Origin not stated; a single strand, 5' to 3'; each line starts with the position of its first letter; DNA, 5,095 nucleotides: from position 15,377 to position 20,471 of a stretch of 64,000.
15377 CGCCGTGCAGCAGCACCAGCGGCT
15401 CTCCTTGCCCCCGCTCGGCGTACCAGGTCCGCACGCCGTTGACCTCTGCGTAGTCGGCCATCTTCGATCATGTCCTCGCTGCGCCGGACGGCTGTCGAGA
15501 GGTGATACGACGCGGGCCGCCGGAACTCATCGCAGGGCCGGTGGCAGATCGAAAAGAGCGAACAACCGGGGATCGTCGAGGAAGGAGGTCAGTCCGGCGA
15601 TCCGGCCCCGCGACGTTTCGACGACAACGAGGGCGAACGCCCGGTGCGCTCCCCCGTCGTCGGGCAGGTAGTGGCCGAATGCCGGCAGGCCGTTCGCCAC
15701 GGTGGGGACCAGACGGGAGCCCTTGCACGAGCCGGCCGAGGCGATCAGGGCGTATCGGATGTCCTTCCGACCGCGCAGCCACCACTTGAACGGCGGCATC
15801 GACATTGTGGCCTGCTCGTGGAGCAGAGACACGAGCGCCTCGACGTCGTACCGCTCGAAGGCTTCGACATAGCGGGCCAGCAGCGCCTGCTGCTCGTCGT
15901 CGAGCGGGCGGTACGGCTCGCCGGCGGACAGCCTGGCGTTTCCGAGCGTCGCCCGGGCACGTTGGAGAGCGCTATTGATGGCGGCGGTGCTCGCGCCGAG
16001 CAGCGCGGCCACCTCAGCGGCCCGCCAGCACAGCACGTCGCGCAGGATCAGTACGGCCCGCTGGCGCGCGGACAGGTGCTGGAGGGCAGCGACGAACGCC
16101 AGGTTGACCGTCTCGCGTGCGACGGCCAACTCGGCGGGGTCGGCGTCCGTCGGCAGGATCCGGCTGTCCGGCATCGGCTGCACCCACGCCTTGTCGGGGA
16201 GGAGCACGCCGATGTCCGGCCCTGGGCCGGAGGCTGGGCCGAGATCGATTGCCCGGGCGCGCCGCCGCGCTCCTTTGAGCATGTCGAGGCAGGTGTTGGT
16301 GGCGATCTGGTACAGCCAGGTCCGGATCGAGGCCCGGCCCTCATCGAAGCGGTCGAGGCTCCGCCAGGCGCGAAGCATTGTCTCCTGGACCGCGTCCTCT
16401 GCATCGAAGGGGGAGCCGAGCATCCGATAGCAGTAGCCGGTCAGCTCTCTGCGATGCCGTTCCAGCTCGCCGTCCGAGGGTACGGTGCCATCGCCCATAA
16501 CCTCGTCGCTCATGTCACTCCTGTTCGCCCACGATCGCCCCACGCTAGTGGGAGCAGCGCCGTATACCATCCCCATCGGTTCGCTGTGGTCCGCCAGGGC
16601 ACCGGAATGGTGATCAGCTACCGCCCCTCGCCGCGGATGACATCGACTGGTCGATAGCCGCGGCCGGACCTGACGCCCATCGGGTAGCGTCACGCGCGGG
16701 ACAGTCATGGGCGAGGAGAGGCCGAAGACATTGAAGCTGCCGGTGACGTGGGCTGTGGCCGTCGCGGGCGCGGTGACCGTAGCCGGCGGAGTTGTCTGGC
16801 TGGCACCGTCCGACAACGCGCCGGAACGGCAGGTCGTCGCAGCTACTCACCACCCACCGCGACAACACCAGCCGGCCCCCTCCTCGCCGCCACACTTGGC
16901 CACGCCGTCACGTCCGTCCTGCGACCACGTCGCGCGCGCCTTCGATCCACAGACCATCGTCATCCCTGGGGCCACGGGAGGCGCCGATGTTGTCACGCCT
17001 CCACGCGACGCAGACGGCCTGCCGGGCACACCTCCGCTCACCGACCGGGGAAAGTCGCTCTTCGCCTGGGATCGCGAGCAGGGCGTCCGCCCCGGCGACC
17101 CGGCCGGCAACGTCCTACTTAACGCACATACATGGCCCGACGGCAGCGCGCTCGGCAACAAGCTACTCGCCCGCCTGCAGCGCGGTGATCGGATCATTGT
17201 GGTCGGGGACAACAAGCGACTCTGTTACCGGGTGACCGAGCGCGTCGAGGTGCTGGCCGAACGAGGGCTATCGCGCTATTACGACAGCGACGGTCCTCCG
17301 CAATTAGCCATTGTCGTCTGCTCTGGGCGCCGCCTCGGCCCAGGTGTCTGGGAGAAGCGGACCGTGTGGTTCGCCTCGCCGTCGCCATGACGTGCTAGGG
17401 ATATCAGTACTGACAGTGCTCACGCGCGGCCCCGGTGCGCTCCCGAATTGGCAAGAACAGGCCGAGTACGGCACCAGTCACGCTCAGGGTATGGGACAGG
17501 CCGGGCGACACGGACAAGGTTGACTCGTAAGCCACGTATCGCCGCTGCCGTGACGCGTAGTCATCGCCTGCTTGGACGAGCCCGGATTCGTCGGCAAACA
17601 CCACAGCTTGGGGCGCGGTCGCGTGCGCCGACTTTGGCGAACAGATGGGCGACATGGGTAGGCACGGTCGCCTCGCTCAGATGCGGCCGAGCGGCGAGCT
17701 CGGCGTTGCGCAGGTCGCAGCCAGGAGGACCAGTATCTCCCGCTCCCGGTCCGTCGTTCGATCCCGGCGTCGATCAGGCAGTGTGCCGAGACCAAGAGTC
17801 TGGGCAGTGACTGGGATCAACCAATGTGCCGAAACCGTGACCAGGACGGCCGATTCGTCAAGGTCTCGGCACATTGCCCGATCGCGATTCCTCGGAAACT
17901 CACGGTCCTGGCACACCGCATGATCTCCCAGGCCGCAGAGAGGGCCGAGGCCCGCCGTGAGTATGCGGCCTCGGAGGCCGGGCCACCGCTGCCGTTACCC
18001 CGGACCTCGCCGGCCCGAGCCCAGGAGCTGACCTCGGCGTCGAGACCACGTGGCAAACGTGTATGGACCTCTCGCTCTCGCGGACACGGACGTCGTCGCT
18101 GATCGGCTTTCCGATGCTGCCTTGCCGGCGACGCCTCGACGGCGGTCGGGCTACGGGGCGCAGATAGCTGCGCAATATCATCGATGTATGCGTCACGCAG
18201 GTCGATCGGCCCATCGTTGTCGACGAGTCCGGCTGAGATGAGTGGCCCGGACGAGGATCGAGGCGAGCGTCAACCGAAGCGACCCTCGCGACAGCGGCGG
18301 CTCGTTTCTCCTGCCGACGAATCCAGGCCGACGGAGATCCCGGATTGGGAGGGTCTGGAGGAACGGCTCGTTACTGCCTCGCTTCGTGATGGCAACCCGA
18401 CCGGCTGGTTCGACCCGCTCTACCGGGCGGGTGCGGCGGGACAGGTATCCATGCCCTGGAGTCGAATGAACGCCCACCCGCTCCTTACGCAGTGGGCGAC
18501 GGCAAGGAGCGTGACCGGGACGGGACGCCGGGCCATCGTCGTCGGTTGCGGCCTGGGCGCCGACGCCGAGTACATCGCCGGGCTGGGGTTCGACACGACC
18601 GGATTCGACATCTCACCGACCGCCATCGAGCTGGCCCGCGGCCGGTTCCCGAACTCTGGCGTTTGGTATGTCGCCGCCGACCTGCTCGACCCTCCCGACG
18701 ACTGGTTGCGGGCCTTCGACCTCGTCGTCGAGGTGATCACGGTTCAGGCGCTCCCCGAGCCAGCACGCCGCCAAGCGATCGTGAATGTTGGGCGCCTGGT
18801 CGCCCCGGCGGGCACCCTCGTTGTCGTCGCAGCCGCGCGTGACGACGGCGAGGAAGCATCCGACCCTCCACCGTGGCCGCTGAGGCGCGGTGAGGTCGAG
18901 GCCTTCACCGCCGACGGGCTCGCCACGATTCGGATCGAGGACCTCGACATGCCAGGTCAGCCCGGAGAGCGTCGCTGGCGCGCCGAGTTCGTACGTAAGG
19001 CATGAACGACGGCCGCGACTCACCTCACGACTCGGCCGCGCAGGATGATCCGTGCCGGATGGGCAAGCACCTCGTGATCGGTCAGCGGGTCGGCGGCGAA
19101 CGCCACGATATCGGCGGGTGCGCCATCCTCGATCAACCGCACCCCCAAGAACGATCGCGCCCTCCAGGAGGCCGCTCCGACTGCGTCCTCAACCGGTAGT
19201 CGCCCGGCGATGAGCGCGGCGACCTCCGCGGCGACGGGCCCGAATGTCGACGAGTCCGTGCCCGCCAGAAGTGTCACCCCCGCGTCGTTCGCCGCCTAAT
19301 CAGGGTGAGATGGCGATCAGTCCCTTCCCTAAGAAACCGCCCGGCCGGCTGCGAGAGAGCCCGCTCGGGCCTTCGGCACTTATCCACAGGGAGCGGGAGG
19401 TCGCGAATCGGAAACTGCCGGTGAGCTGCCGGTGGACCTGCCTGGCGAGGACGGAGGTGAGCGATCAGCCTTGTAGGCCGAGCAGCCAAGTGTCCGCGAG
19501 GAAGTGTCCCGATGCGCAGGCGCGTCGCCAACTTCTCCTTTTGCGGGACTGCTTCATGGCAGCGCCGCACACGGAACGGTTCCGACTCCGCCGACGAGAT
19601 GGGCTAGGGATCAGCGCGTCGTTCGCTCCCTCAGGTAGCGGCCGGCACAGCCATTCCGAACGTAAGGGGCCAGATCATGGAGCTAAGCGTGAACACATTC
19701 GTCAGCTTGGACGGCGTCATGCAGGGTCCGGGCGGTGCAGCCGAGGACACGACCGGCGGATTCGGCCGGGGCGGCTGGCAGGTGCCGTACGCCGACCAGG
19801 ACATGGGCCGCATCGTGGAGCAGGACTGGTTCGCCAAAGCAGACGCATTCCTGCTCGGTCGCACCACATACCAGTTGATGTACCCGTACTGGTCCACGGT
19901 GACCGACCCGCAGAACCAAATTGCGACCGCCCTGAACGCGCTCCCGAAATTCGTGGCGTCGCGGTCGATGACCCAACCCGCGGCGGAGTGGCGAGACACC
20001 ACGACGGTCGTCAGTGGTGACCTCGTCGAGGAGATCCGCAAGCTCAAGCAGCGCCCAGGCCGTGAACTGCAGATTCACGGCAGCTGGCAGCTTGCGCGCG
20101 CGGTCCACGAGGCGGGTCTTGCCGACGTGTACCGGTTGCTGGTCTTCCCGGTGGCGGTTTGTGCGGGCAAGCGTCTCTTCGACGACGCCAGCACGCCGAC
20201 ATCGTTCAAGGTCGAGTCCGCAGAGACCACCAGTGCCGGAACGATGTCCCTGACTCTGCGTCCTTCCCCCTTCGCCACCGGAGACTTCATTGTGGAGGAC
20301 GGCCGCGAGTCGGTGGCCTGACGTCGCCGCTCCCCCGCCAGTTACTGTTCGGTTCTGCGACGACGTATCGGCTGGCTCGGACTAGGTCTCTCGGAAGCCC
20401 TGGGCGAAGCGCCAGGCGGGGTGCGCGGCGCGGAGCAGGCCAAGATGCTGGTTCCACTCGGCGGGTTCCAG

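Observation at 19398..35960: Five copies of a conserved 70-95 nt CTGCC-box element, each in sense orientation upstream of an efflux pump or DHFR-family gene: candidate new leader RNA or operator regulon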

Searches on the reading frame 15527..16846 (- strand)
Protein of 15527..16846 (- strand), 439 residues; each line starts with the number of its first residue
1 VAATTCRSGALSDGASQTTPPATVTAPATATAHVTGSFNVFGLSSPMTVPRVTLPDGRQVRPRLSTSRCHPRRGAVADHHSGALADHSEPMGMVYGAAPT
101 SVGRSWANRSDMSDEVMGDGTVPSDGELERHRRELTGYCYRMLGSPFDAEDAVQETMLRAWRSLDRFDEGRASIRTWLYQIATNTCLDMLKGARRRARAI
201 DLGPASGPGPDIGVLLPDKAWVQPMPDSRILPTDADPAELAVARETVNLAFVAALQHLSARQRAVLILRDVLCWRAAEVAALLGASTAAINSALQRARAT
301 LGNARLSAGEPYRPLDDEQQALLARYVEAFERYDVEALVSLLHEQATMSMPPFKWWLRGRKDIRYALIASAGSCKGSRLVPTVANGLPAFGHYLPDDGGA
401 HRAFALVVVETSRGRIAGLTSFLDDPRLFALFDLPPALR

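Call 58: search_protein_families(library=pfam, proteins=[window:15527-16846:-], max_evalue=0.00001)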
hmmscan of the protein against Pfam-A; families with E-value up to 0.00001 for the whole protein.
window:15527-16846:- (439 aa): 2 families
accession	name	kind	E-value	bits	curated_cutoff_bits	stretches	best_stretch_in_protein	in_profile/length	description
PF04542.20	Sigma70_r2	-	3.4e-24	84.9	24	1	129-196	3-71/71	Sigma-70 region 2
PF08281.18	Sigma70_r4_2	-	1.3e-12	47.6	25.7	1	250-301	3-54/54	Sigma-70, region 4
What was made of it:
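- A 439-aa ECF-like sigma factor is encoded at 15527-16846 (call 58).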

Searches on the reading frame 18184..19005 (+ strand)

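Call 12: search_protein_families(library=pfam, proteins=[window:18184-19005:+], max_evalue=0.001)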
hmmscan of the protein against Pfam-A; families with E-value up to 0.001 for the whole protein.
window:18184-19005:+ (273 aa): 7 families
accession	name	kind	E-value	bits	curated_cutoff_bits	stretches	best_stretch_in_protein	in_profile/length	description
PF13649.12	Methyltransf_25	-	1.1e-10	42.4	27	1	120-210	4-97/97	Methyltransferase domain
PF08241.18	Methyltransf_11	-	2.4e-10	41.3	21.2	1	120-214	3-95/95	Methyltransferase domain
PF08242.18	Methyltransf_12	-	6.6e-10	40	30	1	120-212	3-98/98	Methyltransferase domain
PF05724.17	TPMT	-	9.1e-08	32.5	26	1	89-255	14-192/218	Thiopurine S-methyltransferase (TPMT)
PF13489.12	Methyltransf_23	-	7e-06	26.3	27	1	115-234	24-135/164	Methyltransferase domain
PF13847.12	Methyltransf_31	-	6.1e-05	23.2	27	1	120-216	10-111/145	Methyltransferase domain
PF05401.17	NodS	-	0.00046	20.5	24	1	115-220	45-149/201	Nodulation protein S (NodS)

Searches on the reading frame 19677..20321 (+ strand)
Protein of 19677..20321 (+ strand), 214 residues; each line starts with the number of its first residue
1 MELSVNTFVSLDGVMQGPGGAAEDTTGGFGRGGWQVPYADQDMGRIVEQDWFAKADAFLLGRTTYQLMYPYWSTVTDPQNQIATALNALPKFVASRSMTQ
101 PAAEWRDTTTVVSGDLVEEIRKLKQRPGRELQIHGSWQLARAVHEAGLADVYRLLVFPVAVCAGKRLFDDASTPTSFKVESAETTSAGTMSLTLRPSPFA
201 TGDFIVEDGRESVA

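Call 12: search_protein_families(library=pfam, proteins=[window:19677-20321:+], max_evalue=0.001)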
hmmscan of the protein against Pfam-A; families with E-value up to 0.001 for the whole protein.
window:19677-20321:+ (214 aa): 1 family
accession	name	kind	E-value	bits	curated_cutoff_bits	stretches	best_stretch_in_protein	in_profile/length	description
PF01872.23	RibD_C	-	1.5e-21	77.6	24.1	1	4-189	4-195/197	RibD C-terminal domain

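Call 36: find_encoding_contigs(protein=window:19677-20321:+, flank=3000, max_places=6)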
Protein window:19677-20321:+ (214 aa): no gene with exactly this product is on record in the collection.
